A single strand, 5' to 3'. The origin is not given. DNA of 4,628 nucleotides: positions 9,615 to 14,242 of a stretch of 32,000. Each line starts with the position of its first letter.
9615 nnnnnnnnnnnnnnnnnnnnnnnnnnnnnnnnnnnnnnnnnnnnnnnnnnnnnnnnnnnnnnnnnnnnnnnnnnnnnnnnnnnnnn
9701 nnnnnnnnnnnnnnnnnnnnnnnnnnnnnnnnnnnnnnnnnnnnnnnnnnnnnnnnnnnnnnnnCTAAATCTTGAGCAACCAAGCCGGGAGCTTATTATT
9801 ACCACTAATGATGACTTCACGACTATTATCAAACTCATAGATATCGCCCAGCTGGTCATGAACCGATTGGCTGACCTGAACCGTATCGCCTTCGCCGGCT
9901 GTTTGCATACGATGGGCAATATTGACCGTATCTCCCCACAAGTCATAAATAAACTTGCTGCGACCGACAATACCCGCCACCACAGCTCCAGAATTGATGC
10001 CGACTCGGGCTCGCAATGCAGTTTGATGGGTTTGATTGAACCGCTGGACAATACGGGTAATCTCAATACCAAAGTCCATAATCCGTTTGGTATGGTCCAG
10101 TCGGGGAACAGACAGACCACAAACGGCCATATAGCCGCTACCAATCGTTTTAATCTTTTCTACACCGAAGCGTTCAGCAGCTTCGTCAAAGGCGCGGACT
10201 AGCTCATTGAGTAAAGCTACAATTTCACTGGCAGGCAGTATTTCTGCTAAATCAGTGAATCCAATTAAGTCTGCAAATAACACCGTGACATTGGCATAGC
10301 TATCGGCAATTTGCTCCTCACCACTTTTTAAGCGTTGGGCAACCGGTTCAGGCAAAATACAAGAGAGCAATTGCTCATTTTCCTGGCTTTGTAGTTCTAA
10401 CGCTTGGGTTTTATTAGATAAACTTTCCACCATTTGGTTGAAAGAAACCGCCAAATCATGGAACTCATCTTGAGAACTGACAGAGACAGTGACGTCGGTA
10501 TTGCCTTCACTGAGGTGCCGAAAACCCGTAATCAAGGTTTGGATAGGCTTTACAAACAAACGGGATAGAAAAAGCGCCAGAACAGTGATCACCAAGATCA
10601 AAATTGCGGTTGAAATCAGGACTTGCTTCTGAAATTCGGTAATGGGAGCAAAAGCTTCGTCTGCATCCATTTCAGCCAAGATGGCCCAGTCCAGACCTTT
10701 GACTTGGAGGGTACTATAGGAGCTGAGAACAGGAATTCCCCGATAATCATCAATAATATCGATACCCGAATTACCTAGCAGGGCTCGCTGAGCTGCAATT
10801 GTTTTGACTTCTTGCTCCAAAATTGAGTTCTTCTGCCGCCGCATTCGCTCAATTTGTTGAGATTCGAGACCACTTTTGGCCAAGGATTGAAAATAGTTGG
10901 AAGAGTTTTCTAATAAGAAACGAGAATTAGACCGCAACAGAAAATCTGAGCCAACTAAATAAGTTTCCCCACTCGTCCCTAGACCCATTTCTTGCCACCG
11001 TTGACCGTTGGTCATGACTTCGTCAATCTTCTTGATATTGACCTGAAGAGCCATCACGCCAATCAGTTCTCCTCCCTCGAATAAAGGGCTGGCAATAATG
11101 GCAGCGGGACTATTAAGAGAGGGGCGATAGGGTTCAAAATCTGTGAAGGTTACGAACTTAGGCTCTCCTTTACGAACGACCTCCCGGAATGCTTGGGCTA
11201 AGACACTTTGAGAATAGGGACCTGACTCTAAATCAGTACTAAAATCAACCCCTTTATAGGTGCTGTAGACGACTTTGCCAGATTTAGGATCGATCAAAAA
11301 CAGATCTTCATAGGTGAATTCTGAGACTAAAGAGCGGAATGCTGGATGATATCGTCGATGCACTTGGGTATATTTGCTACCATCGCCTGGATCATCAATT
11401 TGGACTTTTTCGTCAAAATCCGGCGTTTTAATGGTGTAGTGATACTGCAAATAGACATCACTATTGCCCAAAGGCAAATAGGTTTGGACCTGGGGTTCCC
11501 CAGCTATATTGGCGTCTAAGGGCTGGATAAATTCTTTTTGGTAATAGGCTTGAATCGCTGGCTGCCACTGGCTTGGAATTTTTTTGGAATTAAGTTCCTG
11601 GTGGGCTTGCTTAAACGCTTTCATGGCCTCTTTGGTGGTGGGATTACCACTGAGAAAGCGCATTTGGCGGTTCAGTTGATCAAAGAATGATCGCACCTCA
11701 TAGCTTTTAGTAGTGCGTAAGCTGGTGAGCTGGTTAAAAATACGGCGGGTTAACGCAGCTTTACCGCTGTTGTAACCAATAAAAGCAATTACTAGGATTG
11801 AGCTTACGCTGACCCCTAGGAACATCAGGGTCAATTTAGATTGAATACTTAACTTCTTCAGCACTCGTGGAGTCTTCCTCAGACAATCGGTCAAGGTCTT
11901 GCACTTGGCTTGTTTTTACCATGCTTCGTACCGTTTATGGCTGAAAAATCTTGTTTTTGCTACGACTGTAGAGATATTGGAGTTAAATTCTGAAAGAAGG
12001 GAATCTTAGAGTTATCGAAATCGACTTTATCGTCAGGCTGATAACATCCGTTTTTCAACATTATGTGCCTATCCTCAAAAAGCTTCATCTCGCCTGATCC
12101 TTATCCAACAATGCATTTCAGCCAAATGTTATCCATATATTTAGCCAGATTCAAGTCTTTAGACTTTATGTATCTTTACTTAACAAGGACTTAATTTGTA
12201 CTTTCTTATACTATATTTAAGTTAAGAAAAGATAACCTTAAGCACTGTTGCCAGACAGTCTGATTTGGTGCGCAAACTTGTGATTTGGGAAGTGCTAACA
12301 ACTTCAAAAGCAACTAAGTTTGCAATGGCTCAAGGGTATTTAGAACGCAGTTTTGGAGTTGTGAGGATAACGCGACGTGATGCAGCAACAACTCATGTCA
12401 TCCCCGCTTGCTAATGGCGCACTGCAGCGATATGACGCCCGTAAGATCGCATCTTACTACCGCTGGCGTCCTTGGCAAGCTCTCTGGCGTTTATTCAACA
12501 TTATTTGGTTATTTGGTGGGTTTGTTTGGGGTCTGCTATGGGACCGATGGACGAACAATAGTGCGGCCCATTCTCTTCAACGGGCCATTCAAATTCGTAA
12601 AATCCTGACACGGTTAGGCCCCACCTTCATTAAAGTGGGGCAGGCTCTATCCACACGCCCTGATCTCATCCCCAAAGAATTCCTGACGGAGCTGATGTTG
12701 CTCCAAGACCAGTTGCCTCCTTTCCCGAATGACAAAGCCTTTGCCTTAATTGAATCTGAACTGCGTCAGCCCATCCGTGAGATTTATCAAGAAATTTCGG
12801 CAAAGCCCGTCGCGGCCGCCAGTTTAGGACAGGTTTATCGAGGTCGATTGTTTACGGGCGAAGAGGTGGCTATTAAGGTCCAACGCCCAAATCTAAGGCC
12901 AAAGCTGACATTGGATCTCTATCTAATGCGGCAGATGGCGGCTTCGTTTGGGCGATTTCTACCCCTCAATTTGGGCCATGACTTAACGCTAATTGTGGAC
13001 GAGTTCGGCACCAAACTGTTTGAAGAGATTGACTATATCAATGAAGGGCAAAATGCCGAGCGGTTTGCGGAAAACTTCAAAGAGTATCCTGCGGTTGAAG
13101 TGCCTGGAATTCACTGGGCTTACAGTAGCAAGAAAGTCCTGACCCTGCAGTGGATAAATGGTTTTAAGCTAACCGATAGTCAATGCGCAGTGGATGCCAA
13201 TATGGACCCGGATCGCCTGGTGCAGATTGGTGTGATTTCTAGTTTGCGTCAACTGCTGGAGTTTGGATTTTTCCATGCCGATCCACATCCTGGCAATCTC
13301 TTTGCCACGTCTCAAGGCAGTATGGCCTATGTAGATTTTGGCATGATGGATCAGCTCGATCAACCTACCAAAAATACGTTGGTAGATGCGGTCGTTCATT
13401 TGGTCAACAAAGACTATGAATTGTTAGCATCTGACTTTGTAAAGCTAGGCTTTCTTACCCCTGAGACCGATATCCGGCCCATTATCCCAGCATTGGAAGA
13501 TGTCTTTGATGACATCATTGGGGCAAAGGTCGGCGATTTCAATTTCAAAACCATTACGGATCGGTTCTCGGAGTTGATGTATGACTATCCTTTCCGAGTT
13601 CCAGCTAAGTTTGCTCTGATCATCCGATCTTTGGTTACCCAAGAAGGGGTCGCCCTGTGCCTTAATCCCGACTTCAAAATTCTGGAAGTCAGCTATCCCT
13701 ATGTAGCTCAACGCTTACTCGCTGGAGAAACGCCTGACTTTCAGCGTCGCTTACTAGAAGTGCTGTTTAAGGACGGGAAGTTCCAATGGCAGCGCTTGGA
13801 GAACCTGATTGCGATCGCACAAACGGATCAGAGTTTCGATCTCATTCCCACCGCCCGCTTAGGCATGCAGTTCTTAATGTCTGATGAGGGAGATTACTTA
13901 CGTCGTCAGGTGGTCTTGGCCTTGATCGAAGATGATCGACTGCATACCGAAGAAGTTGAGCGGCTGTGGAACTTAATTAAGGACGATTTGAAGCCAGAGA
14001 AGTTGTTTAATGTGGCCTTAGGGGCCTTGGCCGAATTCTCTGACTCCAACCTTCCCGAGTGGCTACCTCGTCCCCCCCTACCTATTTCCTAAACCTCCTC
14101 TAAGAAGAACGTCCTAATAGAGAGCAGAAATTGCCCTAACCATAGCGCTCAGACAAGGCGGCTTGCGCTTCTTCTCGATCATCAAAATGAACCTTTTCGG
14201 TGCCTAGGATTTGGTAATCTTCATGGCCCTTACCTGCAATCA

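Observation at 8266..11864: Tandem Cache/HAMP class III cyclase and cyclic-nucleotide-domain MscS channel: a possible self-contained second-messenger-to-ion-flux pair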

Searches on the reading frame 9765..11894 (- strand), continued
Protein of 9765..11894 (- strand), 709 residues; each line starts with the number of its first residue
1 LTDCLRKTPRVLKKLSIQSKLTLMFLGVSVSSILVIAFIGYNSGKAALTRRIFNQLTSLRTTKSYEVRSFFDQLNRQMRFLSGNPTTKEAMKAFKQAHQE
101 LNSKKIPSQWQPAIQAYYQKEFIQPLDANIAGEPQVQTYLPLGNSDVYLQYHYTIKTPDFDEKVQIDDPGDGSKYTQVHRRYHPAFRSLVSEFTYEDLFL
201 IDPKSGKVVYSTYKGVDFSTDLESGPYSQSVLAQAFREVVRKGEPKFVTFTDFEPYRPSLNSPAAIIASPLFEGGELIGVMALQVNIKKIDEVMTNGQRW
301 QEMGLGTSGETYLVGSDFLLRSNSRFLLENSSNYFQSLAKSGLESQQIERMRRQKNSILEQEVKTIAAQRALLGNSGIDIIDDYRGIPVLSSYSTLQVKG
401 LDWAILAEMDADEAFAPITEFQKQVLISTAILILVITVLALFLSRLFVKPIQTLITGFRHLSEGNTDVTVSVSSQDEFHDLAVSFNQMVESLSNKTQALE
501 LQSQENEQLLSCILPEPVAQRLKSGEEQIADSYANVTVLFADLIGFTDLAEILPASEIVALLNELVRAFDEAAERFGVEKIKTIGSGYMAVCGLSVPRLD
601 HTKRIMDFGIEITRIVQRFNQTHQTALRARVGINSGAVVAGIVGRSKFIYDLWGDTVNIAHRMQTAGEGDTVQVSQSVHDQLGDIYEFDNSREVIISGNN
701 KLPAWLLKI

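Call 93: search_protein_families(library=pfam, proteins=[L085:3968-6094:+, L085:6098-6727:-, L092:2526-4661:+, L092:4658-5422:+, L092:81-2507:+], max_evalue=0.001)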
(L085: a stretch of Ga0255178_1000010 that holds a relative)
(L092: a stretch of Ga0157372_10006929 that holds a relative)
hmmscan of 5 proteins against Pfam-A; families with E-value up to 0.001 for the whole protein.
L085:3968-6094:+ (708 aa): 4 families
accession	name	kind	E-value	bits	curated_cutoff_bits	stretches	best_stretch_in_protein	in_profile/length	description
PF00211.25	Guanylate_cyc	-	3.2e-60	203.3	21.9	1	532-706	6-181/183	Adenylate and Guanylate cyclase catalytic domain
PF00672.30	HAMP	-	1.4e-15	57.8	25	1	441-492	1-52/53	HAMP domain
PF02743.24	dCache_1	-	2e-07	31.2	45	1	258-372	123-216/240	Cache domain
PF01590.32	GAF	-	0.00011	23.2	22.4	1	177-283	2-108/133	GAF domain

L085:6098-6727:- (209 aa): 1 family
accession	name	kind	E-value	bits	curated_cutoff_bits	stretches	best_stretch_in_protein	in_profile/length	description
PF01914.23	MarC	-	1.2e-37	129.7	23.9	1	7-201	2-198/203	MarC family integral membrane protein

L092:2526-4661:+ (711 aa): 3 families
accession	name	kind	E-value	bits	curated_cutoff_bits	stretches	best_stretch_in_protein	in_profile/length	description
PF00211.25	Guanylate_cyc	-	2.7e-64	216.5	21.9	1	524-701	4-182/183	Adenylate and Guanylate cyclase catalytic domain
PF00672.30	HAMP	-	4.1e-16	59.5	25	1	435-487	1-53/53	HAMP domain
PF02743.24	dCache_1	-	9e-07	29.1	45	1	187-335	68-207/240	Cache domain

L092:4658-5422:+ (254 aa): 3 families
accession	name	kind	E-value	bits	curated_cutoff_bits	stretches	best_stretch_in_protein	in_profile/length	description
PF12706.13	Lactamase_B_2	-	1.3e-12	48.2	27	1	43-223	27-200/200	Beta-lactamase superfamily domain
PF02112.21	PDEase_II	-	9.1e-11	41.9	23.7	1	45-106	81-144/340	cAMP phosphodiesterases class-II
PF00753.33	Lactamase_B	-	4.5e-09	37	22.7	1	19-170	6-159/196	Metallo-beta-lactamase superfamily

L092:81-2507:+ (808 aa): 2 families
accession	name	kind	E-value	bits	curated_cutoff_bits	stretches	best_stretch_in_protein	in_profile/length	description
PF22422.2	MGH1-like_GH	-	4.3e-22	79.6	27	2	357-583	1-251/356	Mannosylglycerate hydrolase MGH1-like glycoside hydrolase domain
PF03200.22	Glyco_hydro_63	-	7.6e-07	28.7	22.4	0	629-708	361-425/492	Glycosyl hydrolase family 63 C-terminal domain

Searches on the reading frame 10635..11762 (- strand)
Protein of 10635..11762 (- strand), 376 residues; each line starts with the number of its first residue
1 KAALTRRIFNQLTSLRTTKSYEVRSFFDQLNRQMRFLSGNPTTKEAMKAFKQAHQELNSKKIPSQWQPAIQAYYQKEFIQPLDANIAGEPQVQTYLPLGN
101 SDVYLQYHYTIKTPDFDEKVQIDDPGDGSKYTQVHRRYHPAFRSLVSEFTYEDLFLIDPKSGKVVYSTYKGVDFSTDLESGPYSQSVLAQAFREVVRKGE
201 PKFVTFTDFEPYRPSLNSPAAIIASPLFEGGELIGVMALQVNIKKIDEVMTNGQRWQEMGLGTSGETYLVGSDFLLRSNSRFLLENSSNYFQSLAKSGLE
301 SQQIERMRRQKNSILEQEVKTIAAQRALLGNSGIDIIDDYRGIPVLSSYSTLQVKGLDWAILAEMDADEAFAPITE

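Call 51: predict_structure(alignment_id=A3)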
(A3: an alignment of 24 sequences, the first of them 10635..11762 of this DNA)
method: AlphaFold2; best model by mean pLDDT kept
length: 376 residues; sequences in the alignment: 24
mean_pLDDT: 88.6   pTM: 0.87
mean pLDDT of the five models: 88.6, 88.0, 87.9, 85.9, 84.9
residues with pLDDT >= 90: 208; 70-90: 147; 50-70: 20; < 50: 1
segments of 3 or more residues with pLDDT < 50: none
pLDDT, mean of each block of 10 residues (from residue 1): 91 96 93 93 97 93 90 81 64 79 88 76 87 94 90 93 87 71 85 95 91 74 95 96 87 85 93 94 90 86 86 90 96 95 94 90 95 83
secondary structure, 60 per line:
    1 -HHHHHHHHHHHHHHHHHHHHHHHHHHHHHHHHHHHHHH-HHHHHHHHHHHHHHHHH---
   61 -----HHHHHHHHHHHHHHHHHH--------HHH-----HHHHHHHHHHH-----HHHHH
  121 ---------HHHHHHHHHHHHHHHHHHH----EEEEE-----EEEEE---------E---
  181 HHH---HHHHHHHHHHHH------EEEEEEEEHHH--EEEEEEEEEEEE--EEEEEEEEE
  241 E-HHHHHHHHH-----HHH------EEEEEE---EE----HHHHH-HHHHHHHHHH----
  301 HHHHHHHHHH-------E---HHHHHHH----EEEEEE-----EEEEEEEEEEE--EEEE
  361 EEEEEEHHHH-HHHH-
elements in order: H2-39 H41-57 H66-83 H100-110 H116-120 H130-148 E153-157 E163-167 H187-198 E205-212 E218-229 E232-241 H243-251 E266-271 H281-285 H287-296 H301-310 H322-328 E333-338 E344-354 E357-366 H367-370 H372-375
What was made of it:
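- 10635..11762 (-): Periplasmic double-Cache sensor domain (residues 35-410) with an added helical insertion. AF2 model pLDDT 88.6 (call 51).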

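Call 60: fold_search(model_id=the predicted structure, library=pdb)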
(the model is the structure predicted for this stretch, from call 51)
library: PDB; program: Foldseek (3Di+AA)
matches with E <= 10: 1327; with E <= 0.001: 145
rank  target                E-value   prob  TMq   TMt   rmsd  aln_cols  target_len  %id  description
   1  6iop_B                3.5e-08  1.00  0.35  0.51  18.5       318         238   12  The ligand binding domain of Mlp24 (released 2019-03-20)
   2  3by9_A                3.5e-08  1.00  0.36  0.50  14.6       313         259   13  Crystal structure of the V. cholerae Histidine Kinase DctB Sensor Domain (released 2008-08-12)
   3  6iot_B                3.7e-08  1.00  0.34  0.50  18.8       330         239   11  The ligand binding domain of Mlp24 with arginine (released 2019-03-20)
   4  5ltx_B                3.9e-08  1.00  0.37  0.55   7.5       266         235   14  LIGAND BINDING DOMAIN OF PSEUDOMONAS AERUGINOSA PAO1 AMINO ACID CHEMORECEPTOR PCTA IN COMPLEX WITH L-MET (released 2017-09-20)
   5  6py3_B                3.9e-08  1.00  0.34  0.50   5.2       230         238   12  Crystal structure of ligand-binding domain of Pseudomonas fluorescens chemoreceptor CtaA in complex with L-isoleucine (released 2020-03-18)
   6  6ioq                  3.9e-08  1.00  0.35  0.53   6.7       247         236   13  The ligand binding domain of Mlp24 with glycine (released 2019-03-06)
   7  5t7m_B                4.9e-08  1.00  0.37  0.54   5.3       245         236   12  LIGAND BINDING DOMAIN OF PSEUDOMONAS AERUGINOSA PAO1 AMINO ACID CHEMORECEPTOR PCTA IN COMPLEX WITH L-TRP (released 2017-09-20)
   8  6ior_C                5.5e-08  1.00  0.34  0.49   8.0       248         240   14  The ligand binding domain of Mlp24 with asparagine (released 2019-03-20)
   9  6py3_A                5.9e-08  1.00  0.35  0.52   5.0       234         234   13  Crystal structure of ligand-binding domain of Pseudomonas fluorescens chemoreceptor CtaA in complex with L-isoleucine (released 2020-03-18)
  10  5ltx_A                6.2e-08  1.00  0.35  0.51   6.6       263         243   12  LIGAND BINDING DOMAIN OF PSEUDOMONAS AERUGINOSA PAO1 AMINO ACID CHEMORECEPTOR PCTA IN COMPLEX WITH L-MET (released 2017-09-20)
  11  6py4                  6.2e-08  1.00  0.35  0.52  18.7       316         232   10  Crystal structure of ligand-binding domain of Pseudomonas fluorescens chemoreceptor CtaA in complex with L-leucine (released 2020-03-18)
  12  6iop_A                6.6e-08  1.00  0.34  0.50  18.7       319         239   12  The ligand binding domain of Mlp24 (released 2019-03-20)
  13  5t65_B                7.4e-08  1.00  0.47  0.69   8.8       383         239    9  LIGAND BINDING DOMAIN OF PSEUDOMONAS AERUGINOSA PAO1 AMINO ACID CHEMORECEPTOR PCTA IN COMPLEX WITH L-ILE (released 2017-09-13)
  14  8bmv_A                9.8e-08  1.00  0.38  0.54   5.5       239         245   16  Ligand binding domain of the P. Putida receptor McpH in complex with Uric acid (released 2024-07-24)
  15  5t7m_A                1.0e-07  1.00  0.36  0.52   7.4       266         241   12  LIGAND BINDING DOMAIN OF PSEUDOMONAS AERUGINOSA PAO1 AMINO ACID CHEMORECEPTOR PCTA IN COMPLEX WITH L-TRP (released 2017-09-20)
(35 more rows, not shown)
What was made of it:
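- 10635..11762 (-): Foldseek top 50 almost all dCache ligand-binding or sensor domains (call 60).
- On dCache_1 extracytoplasmic sensor: Foldseek top hits are dCache ligand-binding domains, TM-score to target 0.5-0.69 (call 60).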

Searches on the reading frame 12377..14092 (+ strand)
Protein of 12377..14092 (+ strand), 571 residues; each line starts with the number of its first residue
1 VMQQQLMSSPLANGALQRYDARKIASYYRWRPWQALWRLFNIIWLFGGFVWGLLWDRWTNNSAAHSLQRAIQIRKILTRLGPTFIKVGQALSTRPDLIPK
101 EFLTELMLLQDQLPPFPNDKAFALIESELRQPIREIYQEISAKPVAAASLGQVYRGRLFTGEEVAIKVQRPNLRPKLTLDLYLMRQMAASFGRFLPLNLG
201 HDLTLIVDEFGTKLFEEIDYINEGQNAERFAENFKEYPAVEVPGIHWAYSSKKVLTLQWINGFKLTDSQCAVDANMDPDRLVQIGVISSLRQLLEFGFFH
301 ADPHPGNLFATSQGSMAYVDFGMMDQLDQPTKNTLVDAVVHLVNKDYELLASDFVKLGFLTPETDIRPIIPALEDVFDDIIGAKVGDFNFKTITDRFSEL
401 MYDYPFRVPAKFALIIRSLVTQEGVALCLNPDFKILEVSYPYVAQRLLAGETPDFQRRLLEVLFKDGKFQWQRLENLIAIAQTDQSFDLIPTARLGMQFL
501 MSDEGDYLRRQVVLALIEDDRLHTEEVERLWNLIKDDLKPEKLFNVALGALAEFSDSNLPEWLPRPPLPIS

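Call 81: search_protein_families(library=pfam, proteins=[window:12377-14092:+], max_evalue=0.00001)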
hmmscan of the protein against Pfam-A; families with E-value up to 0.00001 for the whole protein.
window:12377-14092:+ (571 aa): 1 family
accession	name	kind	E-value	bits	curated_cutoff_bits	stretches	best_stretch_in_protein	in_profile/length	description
PF03109.22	ABC1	-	8.5e-79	264.6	22.9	1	109-351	2-241/244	ABC1 atypical kinase-like domain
